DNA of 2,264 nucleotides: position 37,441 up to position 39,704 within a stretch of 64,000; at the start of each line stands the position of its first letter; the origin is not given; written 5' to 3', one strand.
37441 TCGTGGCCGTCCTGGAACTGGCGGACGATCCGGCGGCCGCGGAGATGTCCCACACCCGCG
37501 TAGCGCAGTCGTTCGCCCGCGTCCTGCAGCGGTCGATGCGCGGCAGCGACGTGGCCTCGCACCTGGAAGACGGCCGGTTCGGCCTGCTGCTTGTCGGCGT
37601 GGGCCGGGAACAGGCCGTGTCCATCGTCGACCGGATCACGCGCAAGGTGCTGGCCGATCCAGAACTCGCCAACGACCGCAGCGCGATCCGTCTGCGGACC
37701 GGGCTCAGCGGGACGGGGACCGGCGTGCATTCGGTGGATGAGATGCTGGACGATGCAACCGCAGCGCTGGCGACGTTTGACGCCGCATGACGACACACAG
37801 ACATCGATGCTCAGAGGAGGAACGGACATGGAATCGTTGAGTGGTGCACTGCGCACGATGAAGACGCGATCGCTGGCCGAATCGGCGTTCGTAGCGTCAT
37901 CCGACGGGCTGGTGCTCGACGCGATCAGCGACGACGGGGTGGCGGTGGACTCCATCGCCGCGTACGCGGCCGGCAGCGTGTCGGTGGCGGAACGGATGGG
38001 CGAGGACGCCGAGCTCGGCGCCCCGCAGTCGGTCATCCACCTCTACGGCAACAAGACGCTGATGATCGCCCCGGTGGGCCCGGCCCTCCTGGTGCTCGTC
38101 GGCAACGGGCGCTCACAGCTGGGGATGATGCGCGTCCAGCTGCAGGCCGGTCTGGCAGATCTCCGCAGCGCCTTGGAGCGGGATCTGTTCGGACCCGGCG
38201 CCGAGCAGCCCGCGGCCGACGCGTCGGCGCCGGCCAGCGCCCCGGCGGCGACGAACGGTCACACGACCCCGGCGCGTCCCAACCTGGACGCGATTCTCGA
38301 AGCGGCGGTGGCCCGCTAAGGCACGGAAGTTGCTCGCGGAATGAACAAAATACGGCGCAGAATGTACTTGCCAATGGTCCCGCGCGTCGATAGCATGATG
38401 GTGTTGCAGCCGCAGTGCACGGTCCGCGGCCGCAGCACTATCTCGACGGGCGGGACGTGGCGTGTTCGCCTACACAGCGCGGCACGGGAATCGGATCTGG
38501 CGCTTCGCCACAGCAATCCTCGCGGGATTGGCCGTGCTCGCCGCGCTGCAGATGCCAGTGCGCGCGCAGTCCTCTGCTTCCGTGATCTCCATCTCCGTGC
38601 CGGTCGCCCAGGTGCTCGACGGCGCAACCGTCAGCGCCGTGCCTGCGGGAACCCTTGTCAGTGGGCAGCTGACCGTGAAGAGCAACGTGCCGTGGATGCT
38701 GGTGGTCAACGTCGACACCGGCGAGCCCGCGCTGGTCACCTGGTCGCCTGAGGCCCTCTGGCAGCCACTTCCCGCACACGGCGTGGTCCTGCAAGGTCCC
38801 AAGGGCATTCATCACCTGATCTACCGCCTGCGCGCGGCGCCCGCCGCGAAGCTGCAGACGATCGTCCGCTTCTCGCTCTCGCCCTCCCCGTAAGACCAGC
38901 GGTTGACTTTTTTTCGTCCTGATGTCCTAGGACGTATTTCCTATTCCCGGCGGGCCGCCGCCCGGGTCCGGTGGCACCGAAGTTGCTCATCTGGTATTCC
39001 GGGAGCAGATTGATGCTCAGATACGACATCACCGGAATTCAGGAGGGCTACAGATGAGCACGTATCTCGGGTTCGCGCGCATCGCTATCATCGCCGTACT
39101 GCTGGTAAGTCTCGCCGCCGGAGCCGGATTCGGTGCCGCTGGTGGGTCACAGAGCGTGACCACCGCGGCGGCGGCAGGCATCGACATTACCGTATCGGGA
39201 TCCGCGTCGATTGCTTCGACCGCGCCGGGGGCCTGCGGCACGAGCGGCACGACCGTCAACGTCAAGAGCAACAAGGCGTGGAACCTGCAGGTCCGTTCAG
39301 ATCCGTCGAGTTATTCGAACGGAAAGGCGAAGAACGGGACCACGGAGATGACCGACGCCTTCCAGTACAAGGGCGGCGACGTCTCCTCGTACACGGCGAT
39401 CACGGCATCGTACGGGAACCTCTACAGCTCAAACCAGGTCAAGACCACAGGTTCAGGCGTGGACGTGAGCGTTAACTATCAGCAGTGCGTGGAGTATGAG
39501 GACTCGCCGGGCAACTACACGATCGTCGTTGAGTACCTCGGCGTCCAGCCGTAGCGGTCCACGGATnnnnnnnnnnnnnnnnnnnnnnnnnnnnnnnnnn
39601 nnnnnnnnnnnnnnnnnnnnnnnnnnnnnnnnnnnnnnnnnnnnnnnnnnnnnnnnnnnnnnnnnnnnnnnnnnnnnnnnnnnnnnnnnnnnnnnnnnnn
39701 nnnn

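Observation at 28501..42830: Self-contained sigma-54 island: rpoN, NtrC-type activator, polytopic kinase and seven near-identical -24/-12 promoters wiring peptides, c-di-GMP modules and a surface-assembly operon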

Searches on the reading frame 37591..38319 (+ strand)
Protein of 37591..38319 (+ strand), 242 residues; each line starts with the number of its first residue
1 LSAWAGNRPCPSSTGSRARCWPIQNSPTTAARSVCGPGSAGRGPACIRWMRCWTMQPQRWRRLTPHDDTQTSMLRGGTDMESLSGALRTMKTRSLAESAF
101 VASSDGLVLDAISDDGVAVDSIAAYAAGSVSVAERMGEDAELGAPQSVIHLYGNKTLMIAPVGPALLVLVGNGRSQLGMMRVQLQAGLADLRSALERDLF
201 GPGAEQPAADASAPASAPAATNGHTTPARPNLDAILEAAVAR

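Call 4: search_protein_families(library=pfam, proteins=[window:37591-38319:+], max_evalue=0.01)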
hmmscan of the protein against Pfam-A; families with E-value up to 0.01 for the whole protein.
window:37591-38319:+ (242 aa): 2 families
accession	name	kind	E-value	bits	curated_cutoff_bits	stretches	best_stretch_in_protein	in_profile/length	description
PF03259.23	Robl_LC7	-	1.6e-06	28.2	23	1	96-169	15-89/91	Roadblock/LC7 domain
PF08923.16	MAPKK1_Int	-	0.0063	16.8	25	1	96-180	17-101/119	Mitogen-activated protein kinase kinase 1 interacting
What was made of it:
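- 37828..38319 (+): Roadblock/LC7-domain protein (163 aa). Pfam Robl_LC7 28.2 bits (call 4).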

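Call 56: search_protein_families(library=ncbifam, proteins=[window:37591-38319:+], max_evalue=1)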
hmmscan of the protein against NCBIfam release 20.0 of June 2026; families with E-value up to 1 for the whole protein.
window:37591-38319:+ (242 aa): 0 families

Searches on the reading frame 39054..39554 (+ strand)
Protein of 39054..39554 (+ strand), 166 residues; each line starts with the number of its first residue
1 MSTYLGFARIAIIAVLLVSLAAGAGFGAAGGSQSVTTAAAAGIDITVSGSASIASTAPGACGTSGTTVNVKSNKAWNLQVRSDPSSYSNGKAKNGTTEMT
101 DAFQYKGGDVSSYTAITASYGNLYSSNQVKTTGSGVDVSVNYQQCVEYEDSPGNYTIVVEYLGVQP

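Call 10: search_protein_families(library=pfam, proteins=[window:39054-39554:+], max_evalue=0.01)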
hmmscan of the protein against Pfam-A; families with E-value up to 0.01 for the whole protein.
window:39054-39554:+ (166 aa): 0 families

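Call 41: search_protein_families(library=pfam, proteins=[window:39054-39554:+], max_evalue=5)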
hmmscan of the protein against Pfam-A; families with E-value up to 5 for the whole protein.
window:39054-39554:+ (166 aa): 0 families

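Call 42: search_solved_structures(query=window:39054-39554:+, max_evalue=10)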
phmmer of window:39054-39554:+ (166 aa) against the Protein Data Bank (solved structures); distinct sequences matched with E-value up to 10: 0.

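Call 44: find_homologous_proteins(query=window:39054-39554:+, max_evalue=0.001)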
Query window:39054-39554:+ (166 aa): 36 proteins with E <= 0.001 among 789 candidates.
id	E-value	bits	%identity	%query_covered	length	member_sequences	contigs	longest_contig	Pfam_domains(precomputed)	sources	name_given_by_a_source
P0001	1.7e-97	341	100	100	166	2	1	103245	-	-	-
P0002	1.5e-74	267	77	100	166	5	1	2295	-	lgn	-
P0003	1.5e-70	254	73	100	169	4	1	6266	-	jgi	jgi:hypothetical protein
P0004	7.6e-67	242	69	100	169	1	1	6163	-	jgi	-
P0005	1.2e-64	235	71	81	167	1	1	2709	-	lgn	-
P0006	2.5e-63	230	68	96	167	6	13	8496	-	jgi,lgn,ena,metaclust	metaclust:\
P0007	1.9e-62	228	66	100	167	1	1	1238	-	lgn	-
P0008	1.9e-60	221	67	98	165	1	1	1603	-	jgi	jgi:hypothetical protein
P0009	4.5e-58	213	64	81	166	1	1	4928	-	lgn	-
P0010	6.3e-58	213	65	81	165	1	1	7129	-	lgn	-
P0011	2.2e-56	208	64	83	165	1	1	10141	-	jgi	-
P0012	4.5e-56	207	61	100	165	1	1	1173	-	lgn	-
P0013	1.0e-55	206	64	93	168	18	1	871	-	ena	-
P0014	3.2e-55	204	66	87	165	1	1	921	-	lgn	-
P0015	1.3e-54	202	61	96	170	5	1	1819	-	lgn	-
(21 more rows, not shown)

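Call 53: predict_structure(alignment_id=A1)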
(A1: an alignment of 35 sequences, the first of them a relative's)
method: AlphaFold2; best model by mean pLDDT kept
length: 166 residues; sequences in the alignment: 35
mean_pLDDT: 75.1   pTM: 0.64
mean pLDDT of the five models: 75.1, 69.8, 64.1, 61.4, 51.6
residues with pLDDT >= 90: 25; 70-90: 90; 50-70: 33; < 50: 18
segments of 3 or more residues with pLDDT < 50: 23-39
pLDDT, mean of each block of 10 residues (from residue 1): 59 65 38 35 65 64 85 89 87 85 91 92 91 88 86 80 80
secondary structure, 60 per line:
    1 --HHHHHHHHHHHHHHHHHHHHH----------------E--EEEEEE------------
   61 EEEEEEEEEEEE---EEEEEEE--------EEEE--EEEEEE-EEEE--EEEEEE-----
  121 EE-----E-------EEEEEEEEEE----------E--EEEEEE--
elements in order: H3-23 E43-48 E61-72 E76-82 E91-94 E97-102 E104-107 E110-115 E136-145 E159-164
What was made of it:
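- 39054..39554 (+): secB: pilin-like secreted subunit (166 aa). It has two invariant Cys, an alternating N-terminal segment and a C-terminal YTIVVEY strand. AF2 pLDDT 75 (call 53).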

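Call 56: search_protein_families(library=ncbifam, proteins=[window:39054-39554:+], max_evalue=1)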
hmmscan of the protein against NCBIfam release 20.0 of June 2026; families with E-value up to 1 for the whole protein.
window:39054-39554:+ (166 aa): 3 families
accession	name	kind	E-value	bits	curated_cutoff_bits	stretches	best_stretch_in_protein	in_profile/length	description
NF005423.0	PRK07003.1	equivalog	0.13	10.6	1260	1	4-119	345-458/831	DNA polymerase III subunit gamma/tau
NF011520.0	PRK14959.1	equivalog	0.22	10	798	1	22-153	374-511/624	DNA polymerase III subunits gamma and tau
NF010449.0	PRK13875.1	subfamily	0.79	8.8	442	1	20-92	269-339/443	conjugal transfer protein TrbL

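Call 57: fold_search(model_id=the predicted structure, library=pdb)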
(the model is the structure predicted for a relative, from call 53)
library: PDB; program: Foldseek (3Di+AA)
matches with E <= 10: 835; with E <= 0.001: 0
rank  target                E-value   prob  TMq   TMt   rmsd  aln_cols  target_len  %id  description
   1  4y2l_B                2.2e-03  1.00  0.47  0.52   5.2       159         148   12  Structure of CFA/I pili major subunit CfaB trimer (released 2016-08-10)
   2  4y2l_F                3.2e-03  1.00  0.48  0.52   5.1       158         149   13  Structure of CFA/I pili major subunit CfaB trimer (released 2016-08-10)
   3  6fq0_B                5.0e-03  1.00  0.44  0.53   4.8       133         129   12  Crystal structure of the CsuC-CsuA/B chaperone-subunit preassembly complex of the archaic chaperone-usher Csu pili of  (released 2018-09-26)
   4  4y2l_D                5.3e-03  1.00  0.45  0.48   5.9       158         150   13  Structure of CFA/I pili major subunit CfaB trimer (released 2016-08-10)
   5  6fqa_B                5.9e-03  0.99  0.38  0.46   5.9       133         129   12  Crystal structure of the CsuC-CsuA/B chaperone-subunit preassembly complex of the archaic chaperone-usher Csu pili of  (released 2018-09-26)
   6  7zl4_A                7.8e-03  1.00  0.47  0.54   4.1       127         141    9  Cryo-EM structure of archaic chaperone-usher Csu pilus of Acinetobacter baumannii (released 2022-08-03)
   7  7zl4_B                8.7e-03  1.00  0.47  0.50   4.1       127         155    9  Cryo-EM structure of archaic chaperone-usher Csu pilus of Acinetobacter baumannii (released 2022-08-03)
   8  6fjy_B                9.2e-03  1.00  0.45  0.28   4.7       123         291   13  Crystal structure of CsuC-CsuE chaperone-tip adhesion subunit pre-assembly complex from archaic chaperone-usher Csu pi (released 2018-05-16)
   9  5cyl_A                1.2e-02  0.99  0.43  0.24   5.9       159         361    9  Crystal structure of the CupB6 tip adhesin from Pseudomonas aeruginosa (released 2016-10-05)
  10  4y2l_A                1.3e-02  1.00  0.48  0.53   5.1       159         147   13  Structure of CFA/I pili major subunit CfaB trimer (released 2016-08-10)
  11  4y2n_C                1.3e-02  0.99  0.45  0.49   6.8       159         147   15  Structure of CFA/I pili major subunit CfaB trimer (released 2016-08-10)
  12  6fm5                  1.4e-02  0.99  0.37  0.39   5.0       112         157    9  Crystal structure of self-complemented CsuA/B major subunit from archaic chaperone-usher Csu pili of Acinetobacter bauma (released 2018-09-26)
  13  6fjy_D                1.5e-02  0.98  0.39  0.25   6.1       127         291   13  Crystal structure of CsuC-CsuE chaperone-tip adhesion subunit pre-assembly complex from archaic chaperone-usher Csu pi (released 2018-05-16)
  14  5cyl_E                1.6e-02  0.99  0.42  0.23   6.0       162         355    9  Crystal structure of the CupB6 tip adhesin from Pseudomonas aeruginosa (released 2016-10-05)
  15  6fqa_D                1.7e-02  0.99  0.45  0.54   4.7       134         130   13  Crystal structure of the CsuC-CsuA/B chaperone-subunit preassembly complex of the archaic chaperone-usher Csu pili of  (released 2018-09-26)
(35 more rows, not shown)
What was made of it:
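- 39054..39554 (+): Most of the top Foldseek hits, including every hit above rank 27, are chaperone–usher pilus subunits or their pilin domains (CfaB, CsuA/B, FimA, PapE), with E 2e-3 upward and TM 0.45–0.54 (call 57).
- On Chaperone–usher pathway: subunit: Most of the top fold hits, including every hit above rank 27, are CU pilus subunits or their pilin domains, but they are weak (E ≥ 2e-3, TM 0.45–0.54; call 57).
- Closest known: Chaperone–usher pili, especially the archaic. Same: The subunit fold is closest to CfaB and CsuA/B (call 57).
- pilin-like fold for secB (call 57);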

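Call 86: search_solved_structures(query=A1, max_evalue=10)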
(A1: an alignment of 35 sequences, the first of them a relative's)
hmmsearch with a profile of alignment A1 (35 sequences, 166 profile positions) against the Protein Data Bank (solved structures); distinct sequences matched with E-value up to 10: 2.
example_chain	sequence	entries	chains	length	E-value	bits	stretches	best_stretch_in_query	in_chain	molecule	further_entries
7muc_AM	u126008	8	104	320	0.12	15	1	82-132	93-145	DUF2807 domain-containing protein | Putative auto-transporter adhesin head GIN domain-containing protein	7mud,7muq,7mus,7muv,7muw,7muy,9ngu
7d1g_A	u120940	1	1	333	2.1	11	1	99-156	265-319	Glyceraldehyde-3-phosphate dehydrogenase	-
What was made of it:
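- Tried and rejected: Nothing was found (calls 42, 86).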
